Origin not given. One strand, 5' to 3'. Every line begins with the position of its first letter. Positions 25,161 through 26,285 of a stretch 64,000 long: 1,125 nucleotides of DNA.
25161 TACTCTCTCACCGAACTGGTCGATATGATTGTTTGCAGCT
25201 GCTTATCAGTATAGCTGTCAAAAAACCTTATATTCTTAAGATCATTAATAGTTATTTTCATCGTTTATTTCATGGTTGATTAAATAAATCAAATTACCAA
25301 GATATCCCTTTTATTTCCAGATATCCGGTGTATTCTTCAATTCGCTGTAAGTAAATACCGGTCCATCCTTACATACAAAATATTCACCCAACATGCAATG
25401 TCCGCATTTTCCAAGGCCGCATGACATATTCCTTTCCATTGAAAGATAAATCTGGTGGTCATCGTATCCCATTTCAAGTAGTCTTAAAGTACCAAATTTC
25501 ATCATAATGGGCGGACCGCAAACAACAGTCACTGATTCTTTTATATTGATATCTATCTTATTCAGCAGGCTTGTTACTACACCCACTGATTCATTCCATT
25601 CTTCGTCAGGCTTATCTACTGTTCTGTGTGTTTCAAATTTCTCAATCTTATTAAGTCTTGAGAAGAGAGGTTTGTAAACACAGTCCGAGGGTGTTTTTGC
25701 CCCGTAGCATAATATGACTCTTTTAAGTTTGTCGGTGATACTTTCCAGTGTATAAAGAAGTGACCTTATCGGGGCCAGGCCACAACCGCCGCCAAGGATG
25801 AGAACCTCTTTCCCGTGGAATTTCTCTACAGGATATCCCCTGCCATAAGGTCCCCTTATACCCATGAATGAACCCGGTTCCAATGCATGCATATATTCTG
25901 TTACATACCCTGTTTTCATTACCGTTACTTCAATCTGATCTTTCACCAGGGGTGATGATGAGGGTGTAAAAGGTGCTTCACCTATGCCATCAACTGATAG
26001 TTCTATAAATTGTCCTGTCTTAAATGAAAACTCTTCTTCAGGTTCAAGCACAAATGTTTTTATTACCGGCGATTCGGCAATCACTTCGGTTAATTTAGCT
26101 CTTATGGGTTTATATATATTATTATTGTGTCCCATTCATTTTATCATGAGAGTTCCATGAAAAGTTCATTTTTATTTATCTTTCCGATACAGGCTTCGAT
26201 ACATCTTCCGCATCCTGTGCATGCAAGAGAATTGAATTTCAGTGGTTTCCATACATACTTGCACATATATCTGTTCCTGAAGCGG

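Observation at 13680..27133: Putative NAD(P)H-coupled, ion-translocating [NiFe] hydrogenase: AsrAB-like diaphorase in one operon with a group 4 hydrogenase and a full Mrp set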

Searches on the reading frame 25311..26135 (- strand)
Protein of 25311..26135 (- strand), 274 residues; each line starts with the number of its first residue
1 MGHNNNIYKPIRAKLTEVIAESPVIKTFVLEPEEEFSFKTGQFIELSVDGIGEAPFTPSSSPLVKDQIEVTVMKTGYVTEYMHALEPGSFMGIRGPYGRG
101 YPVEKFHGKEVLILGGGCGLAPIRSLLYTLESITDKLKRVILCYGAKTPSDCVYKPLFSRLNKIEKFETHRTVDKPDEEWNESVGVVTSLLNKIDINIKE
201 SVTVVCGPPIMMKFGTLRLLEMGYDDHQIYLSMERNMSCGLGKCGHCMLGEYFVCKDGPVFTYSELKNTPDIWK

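Call 3: search_protein_families(library=pfam, proteins=[window:25311-26135:-])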
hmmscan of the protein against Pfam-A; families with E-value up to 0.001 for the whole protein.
window:25311-26135:- (274 aa): 3 families
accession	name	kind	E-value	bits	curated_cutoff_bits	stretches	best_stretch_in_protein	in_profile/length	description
PF00175.26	NAD_binding_1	-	6.1e-13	49.8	22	1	114-214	2-106/109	Oxidoreductase NAD-binding domain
PF10418.14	DHODB_Fe-S_bind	-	1.5e-10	41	23.9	1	234-266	1-40/41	Iron-sulfur cluster binding domain of dihydroorotate dehydrogenase B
PF00970.30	FAD_binding_6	-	3.1e-07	31.1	21.1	1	15-99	4-96/99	Oxidoreductase FAD-binding domain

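Call 8: search_protein_families(library=ncbifam, proteins=[window:25311-26135:-], max_evalue=0.00001)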
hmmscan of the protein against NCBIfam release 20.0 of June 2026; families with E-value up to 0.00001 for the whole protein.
window:25311-26135:- (274 aa): 21 families
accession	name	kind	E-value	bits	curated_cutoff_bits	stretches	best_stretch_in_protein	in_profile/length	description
NF006220.0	PRK08345.1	subfamily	2.8e-63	213.9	395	1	4-269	4-290/294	cytochrome-c3 hydrogenase subunit gamma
TIGR02911.1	sulfite_red_B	equivalog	2.1e-61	207.3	288.6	1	6-268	1-258/261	anaerobic sulfite reductase subunit AsrB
NF040830.1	sulfhyd_ShyC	equivalog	4e-52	177.2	600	1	8-267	4-282/288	NAD(P)-dependent hydrogenase/sulfhydrogenase 2 subunit gamma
NF040835.1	sulfhyd_HydG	equivalog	3.1e-49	167.8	650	1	33-272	45-290/292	NADPH-dependent hydrogenase/sulfhydrogenase 1 subunit gamma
NF000796.0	PRK00054.1-1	equivalog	4.8e-47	160.3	224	1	9-268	2-237/254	dihydroorotate dehydrogenase electron transfer subunit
NF000799.0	PRK00054.1-4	equivalog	2.2e-23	82.6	314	1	40-265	35-255/258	dihydroorotate dehydrogenase electron transfer subunit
NF000798.0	PRK00054.1-3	equivalog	1.2e-22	80.8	219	1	27-265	20-241/244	dihydroorotate dehydrogenase electron transfer subunit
NF040810.1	BenC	equivalog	3.5e-19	69.1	430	1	12-213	106-309/333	benzoate 1,2-dioxygenase electron transfer component BenC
NF004862.0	PRK06222.1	subfamily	1.6e-18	67.2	220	1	37-262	27-244/281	sulfide/dihydroorotate dehydrogenase-like FAD/NAD-binding protein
NF058606.1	GlBtMonoRdsGbcB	equivalog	1.6e-18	66.8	500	1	15-227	18-240/362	glycine betaine monooxygenase reductase subunit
NF009414.0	PRK12778.1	equivalog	3.1e-18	65.4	1103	1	32-262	22-244/752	bifunctional dihydroorotate dehydrogenase B NAD binding subunit/NADPH-dependent glutamate synthase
NF000797.0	PRK00054.1-2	equivalog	1.4e-17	63.9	270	1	22-263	26-262/267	dihydroorotate dehydrogenase electron transfer subunit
NF005963.0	PRK08051.1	equivalog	1e-16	60.9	230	1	11-219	4-214/233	NAD(P)H-flavin reductase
NF045803.1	MethMoxFADbindMmoC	equivalog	1.6e-15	56.7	500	1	33-231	135-337/343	aromatic/alkene monooxygenase hydroxylase FAD-binding subunit MmoC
TIGR01941.1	nqrF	equivalog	2.8e-14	52.9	295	1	71-231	235-400/405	NADH:ubiquinone reductase (Na(+)-transporting) subunit F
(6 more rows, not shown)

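Call 36: search_solved_structures(query=window:25311-26135:-, max_evalue=0.00001)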
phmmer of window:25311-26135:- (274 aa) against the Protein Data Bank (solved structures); distinct sequences matched with E-value up to 0.00001: 38.
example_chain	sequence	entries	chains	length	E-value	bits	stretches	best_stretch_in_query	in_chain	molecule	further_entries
9nez_C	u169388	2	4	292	5.6e-50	173.5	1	4-272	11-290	Sulfhydrogenase 1 subunit gamma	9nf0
1ep1_B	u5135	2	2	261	7.3e-16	61.5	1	80-265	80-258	DIHYDROOROTATE DEHYDROGENASE B (PYRK SUBUNIT)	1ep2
1ep3_B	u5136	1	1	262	7.4e-16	61.5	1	80-265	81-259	DIHYDROOROTATE DEHYDROGENASE B (PYRK SUBUNIT)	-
2eix_A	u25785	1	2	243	7.2e-15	58.3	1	4-230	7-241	NADH-cytochrome b5 reductase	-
5ksw_B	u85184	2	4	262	1.1e-14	57.7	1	41-265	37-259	Dihydroorotate dehydrogenase B (NAD(+)), electron transfer subunit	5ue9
4ylf_A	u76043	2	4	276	2.6e-13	53.2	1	24-265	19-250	Dihydroorotate dehydrogenase B (NAD(+)), electron transfer subunit homolog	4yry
7qty_A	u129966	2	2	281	7.6e-13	51.6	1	75-231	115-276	Na(+)-translocating NADH-quinone reductase subunit F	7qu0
5yly_A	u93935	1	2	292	1.3e-11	47.7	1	74-225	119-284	Nitrate reductase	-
2r6h_A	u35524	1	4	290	4.3e-11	45.9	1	73-211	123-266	NADH:ubiquinone oxidoreductase, Na translocating, F subunit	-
7qu3_A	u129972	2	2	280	2.4e-10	43.4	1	75-230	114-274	Na(+)-translocating NADH-quinone reductase subunit F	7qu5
6mv1_A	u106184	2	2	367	3.4e-10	42.9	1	70-230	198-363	Cytochrome b5 reductase 4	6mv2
8ad3_A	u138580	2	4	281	5.7e-10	42.2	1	75-231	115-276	Na(+)-translocating NADH-quinone reductase subunit F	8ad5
4u9u_A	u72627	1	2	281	6e-10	42.1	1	75-231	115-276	Na(+)-translocating NADH-quinone reductase subunit F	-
8ad4_A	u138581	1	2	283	6.2e-10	42.1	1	75-231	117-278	Na(+)-translocating NADH-quinone reductase subunit F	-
4uaj_A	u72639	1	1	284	6.2e-10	42.1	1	75-231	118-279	Na(+)-translocating NADH-quinone reductase subunit F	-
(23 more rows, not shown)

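Call 81: search_solved_structures(query=window:25311-26135:-, max_evalue=1e-12, show_alignments=4)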
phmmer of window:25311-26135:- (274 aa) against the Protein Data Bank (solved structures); distinct sequences matched with E-value up to 1e-12: 7.
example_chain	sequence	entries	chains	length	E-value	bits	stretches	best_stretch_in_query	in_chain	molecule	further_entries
9nez_C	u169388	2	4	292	5.6e-50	173.5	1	4-272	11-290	Sulfhydrogenase 1 subunit gamma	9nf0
1ep1_B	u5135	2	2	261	7.3e-16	61.5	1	80-265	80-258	DIHYDROOROTATE DEHYDROGENASE B (PYRK SUBUNIT)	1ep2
1ep3_B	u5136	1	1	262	7.4e-16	61.5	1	80-265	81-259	DIHYDROOROTATE DEHYDROGENASE B (PYRK SUBUNIT)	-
2eix_A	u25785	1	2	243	7.2e-15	58.3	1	4-230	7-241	NADH-cytochrome b5 reductase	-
5ksw_B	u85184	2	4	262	1.1e-14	57.7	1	41-265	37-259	Dihydroorotate dehydrogenase B (NAD(+)), electron transfer subunit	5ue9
4ylf_A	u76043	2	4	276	2.6e-13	53.2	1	24-265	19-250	Dihydroorotate dehydrogenase B (NAD(+)), electron transfer subunit homolog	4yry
7qty_A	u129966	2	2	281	7.6e-13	51.6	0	75-231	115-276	Na(+)-translocating NADH-quinone reductase subunit F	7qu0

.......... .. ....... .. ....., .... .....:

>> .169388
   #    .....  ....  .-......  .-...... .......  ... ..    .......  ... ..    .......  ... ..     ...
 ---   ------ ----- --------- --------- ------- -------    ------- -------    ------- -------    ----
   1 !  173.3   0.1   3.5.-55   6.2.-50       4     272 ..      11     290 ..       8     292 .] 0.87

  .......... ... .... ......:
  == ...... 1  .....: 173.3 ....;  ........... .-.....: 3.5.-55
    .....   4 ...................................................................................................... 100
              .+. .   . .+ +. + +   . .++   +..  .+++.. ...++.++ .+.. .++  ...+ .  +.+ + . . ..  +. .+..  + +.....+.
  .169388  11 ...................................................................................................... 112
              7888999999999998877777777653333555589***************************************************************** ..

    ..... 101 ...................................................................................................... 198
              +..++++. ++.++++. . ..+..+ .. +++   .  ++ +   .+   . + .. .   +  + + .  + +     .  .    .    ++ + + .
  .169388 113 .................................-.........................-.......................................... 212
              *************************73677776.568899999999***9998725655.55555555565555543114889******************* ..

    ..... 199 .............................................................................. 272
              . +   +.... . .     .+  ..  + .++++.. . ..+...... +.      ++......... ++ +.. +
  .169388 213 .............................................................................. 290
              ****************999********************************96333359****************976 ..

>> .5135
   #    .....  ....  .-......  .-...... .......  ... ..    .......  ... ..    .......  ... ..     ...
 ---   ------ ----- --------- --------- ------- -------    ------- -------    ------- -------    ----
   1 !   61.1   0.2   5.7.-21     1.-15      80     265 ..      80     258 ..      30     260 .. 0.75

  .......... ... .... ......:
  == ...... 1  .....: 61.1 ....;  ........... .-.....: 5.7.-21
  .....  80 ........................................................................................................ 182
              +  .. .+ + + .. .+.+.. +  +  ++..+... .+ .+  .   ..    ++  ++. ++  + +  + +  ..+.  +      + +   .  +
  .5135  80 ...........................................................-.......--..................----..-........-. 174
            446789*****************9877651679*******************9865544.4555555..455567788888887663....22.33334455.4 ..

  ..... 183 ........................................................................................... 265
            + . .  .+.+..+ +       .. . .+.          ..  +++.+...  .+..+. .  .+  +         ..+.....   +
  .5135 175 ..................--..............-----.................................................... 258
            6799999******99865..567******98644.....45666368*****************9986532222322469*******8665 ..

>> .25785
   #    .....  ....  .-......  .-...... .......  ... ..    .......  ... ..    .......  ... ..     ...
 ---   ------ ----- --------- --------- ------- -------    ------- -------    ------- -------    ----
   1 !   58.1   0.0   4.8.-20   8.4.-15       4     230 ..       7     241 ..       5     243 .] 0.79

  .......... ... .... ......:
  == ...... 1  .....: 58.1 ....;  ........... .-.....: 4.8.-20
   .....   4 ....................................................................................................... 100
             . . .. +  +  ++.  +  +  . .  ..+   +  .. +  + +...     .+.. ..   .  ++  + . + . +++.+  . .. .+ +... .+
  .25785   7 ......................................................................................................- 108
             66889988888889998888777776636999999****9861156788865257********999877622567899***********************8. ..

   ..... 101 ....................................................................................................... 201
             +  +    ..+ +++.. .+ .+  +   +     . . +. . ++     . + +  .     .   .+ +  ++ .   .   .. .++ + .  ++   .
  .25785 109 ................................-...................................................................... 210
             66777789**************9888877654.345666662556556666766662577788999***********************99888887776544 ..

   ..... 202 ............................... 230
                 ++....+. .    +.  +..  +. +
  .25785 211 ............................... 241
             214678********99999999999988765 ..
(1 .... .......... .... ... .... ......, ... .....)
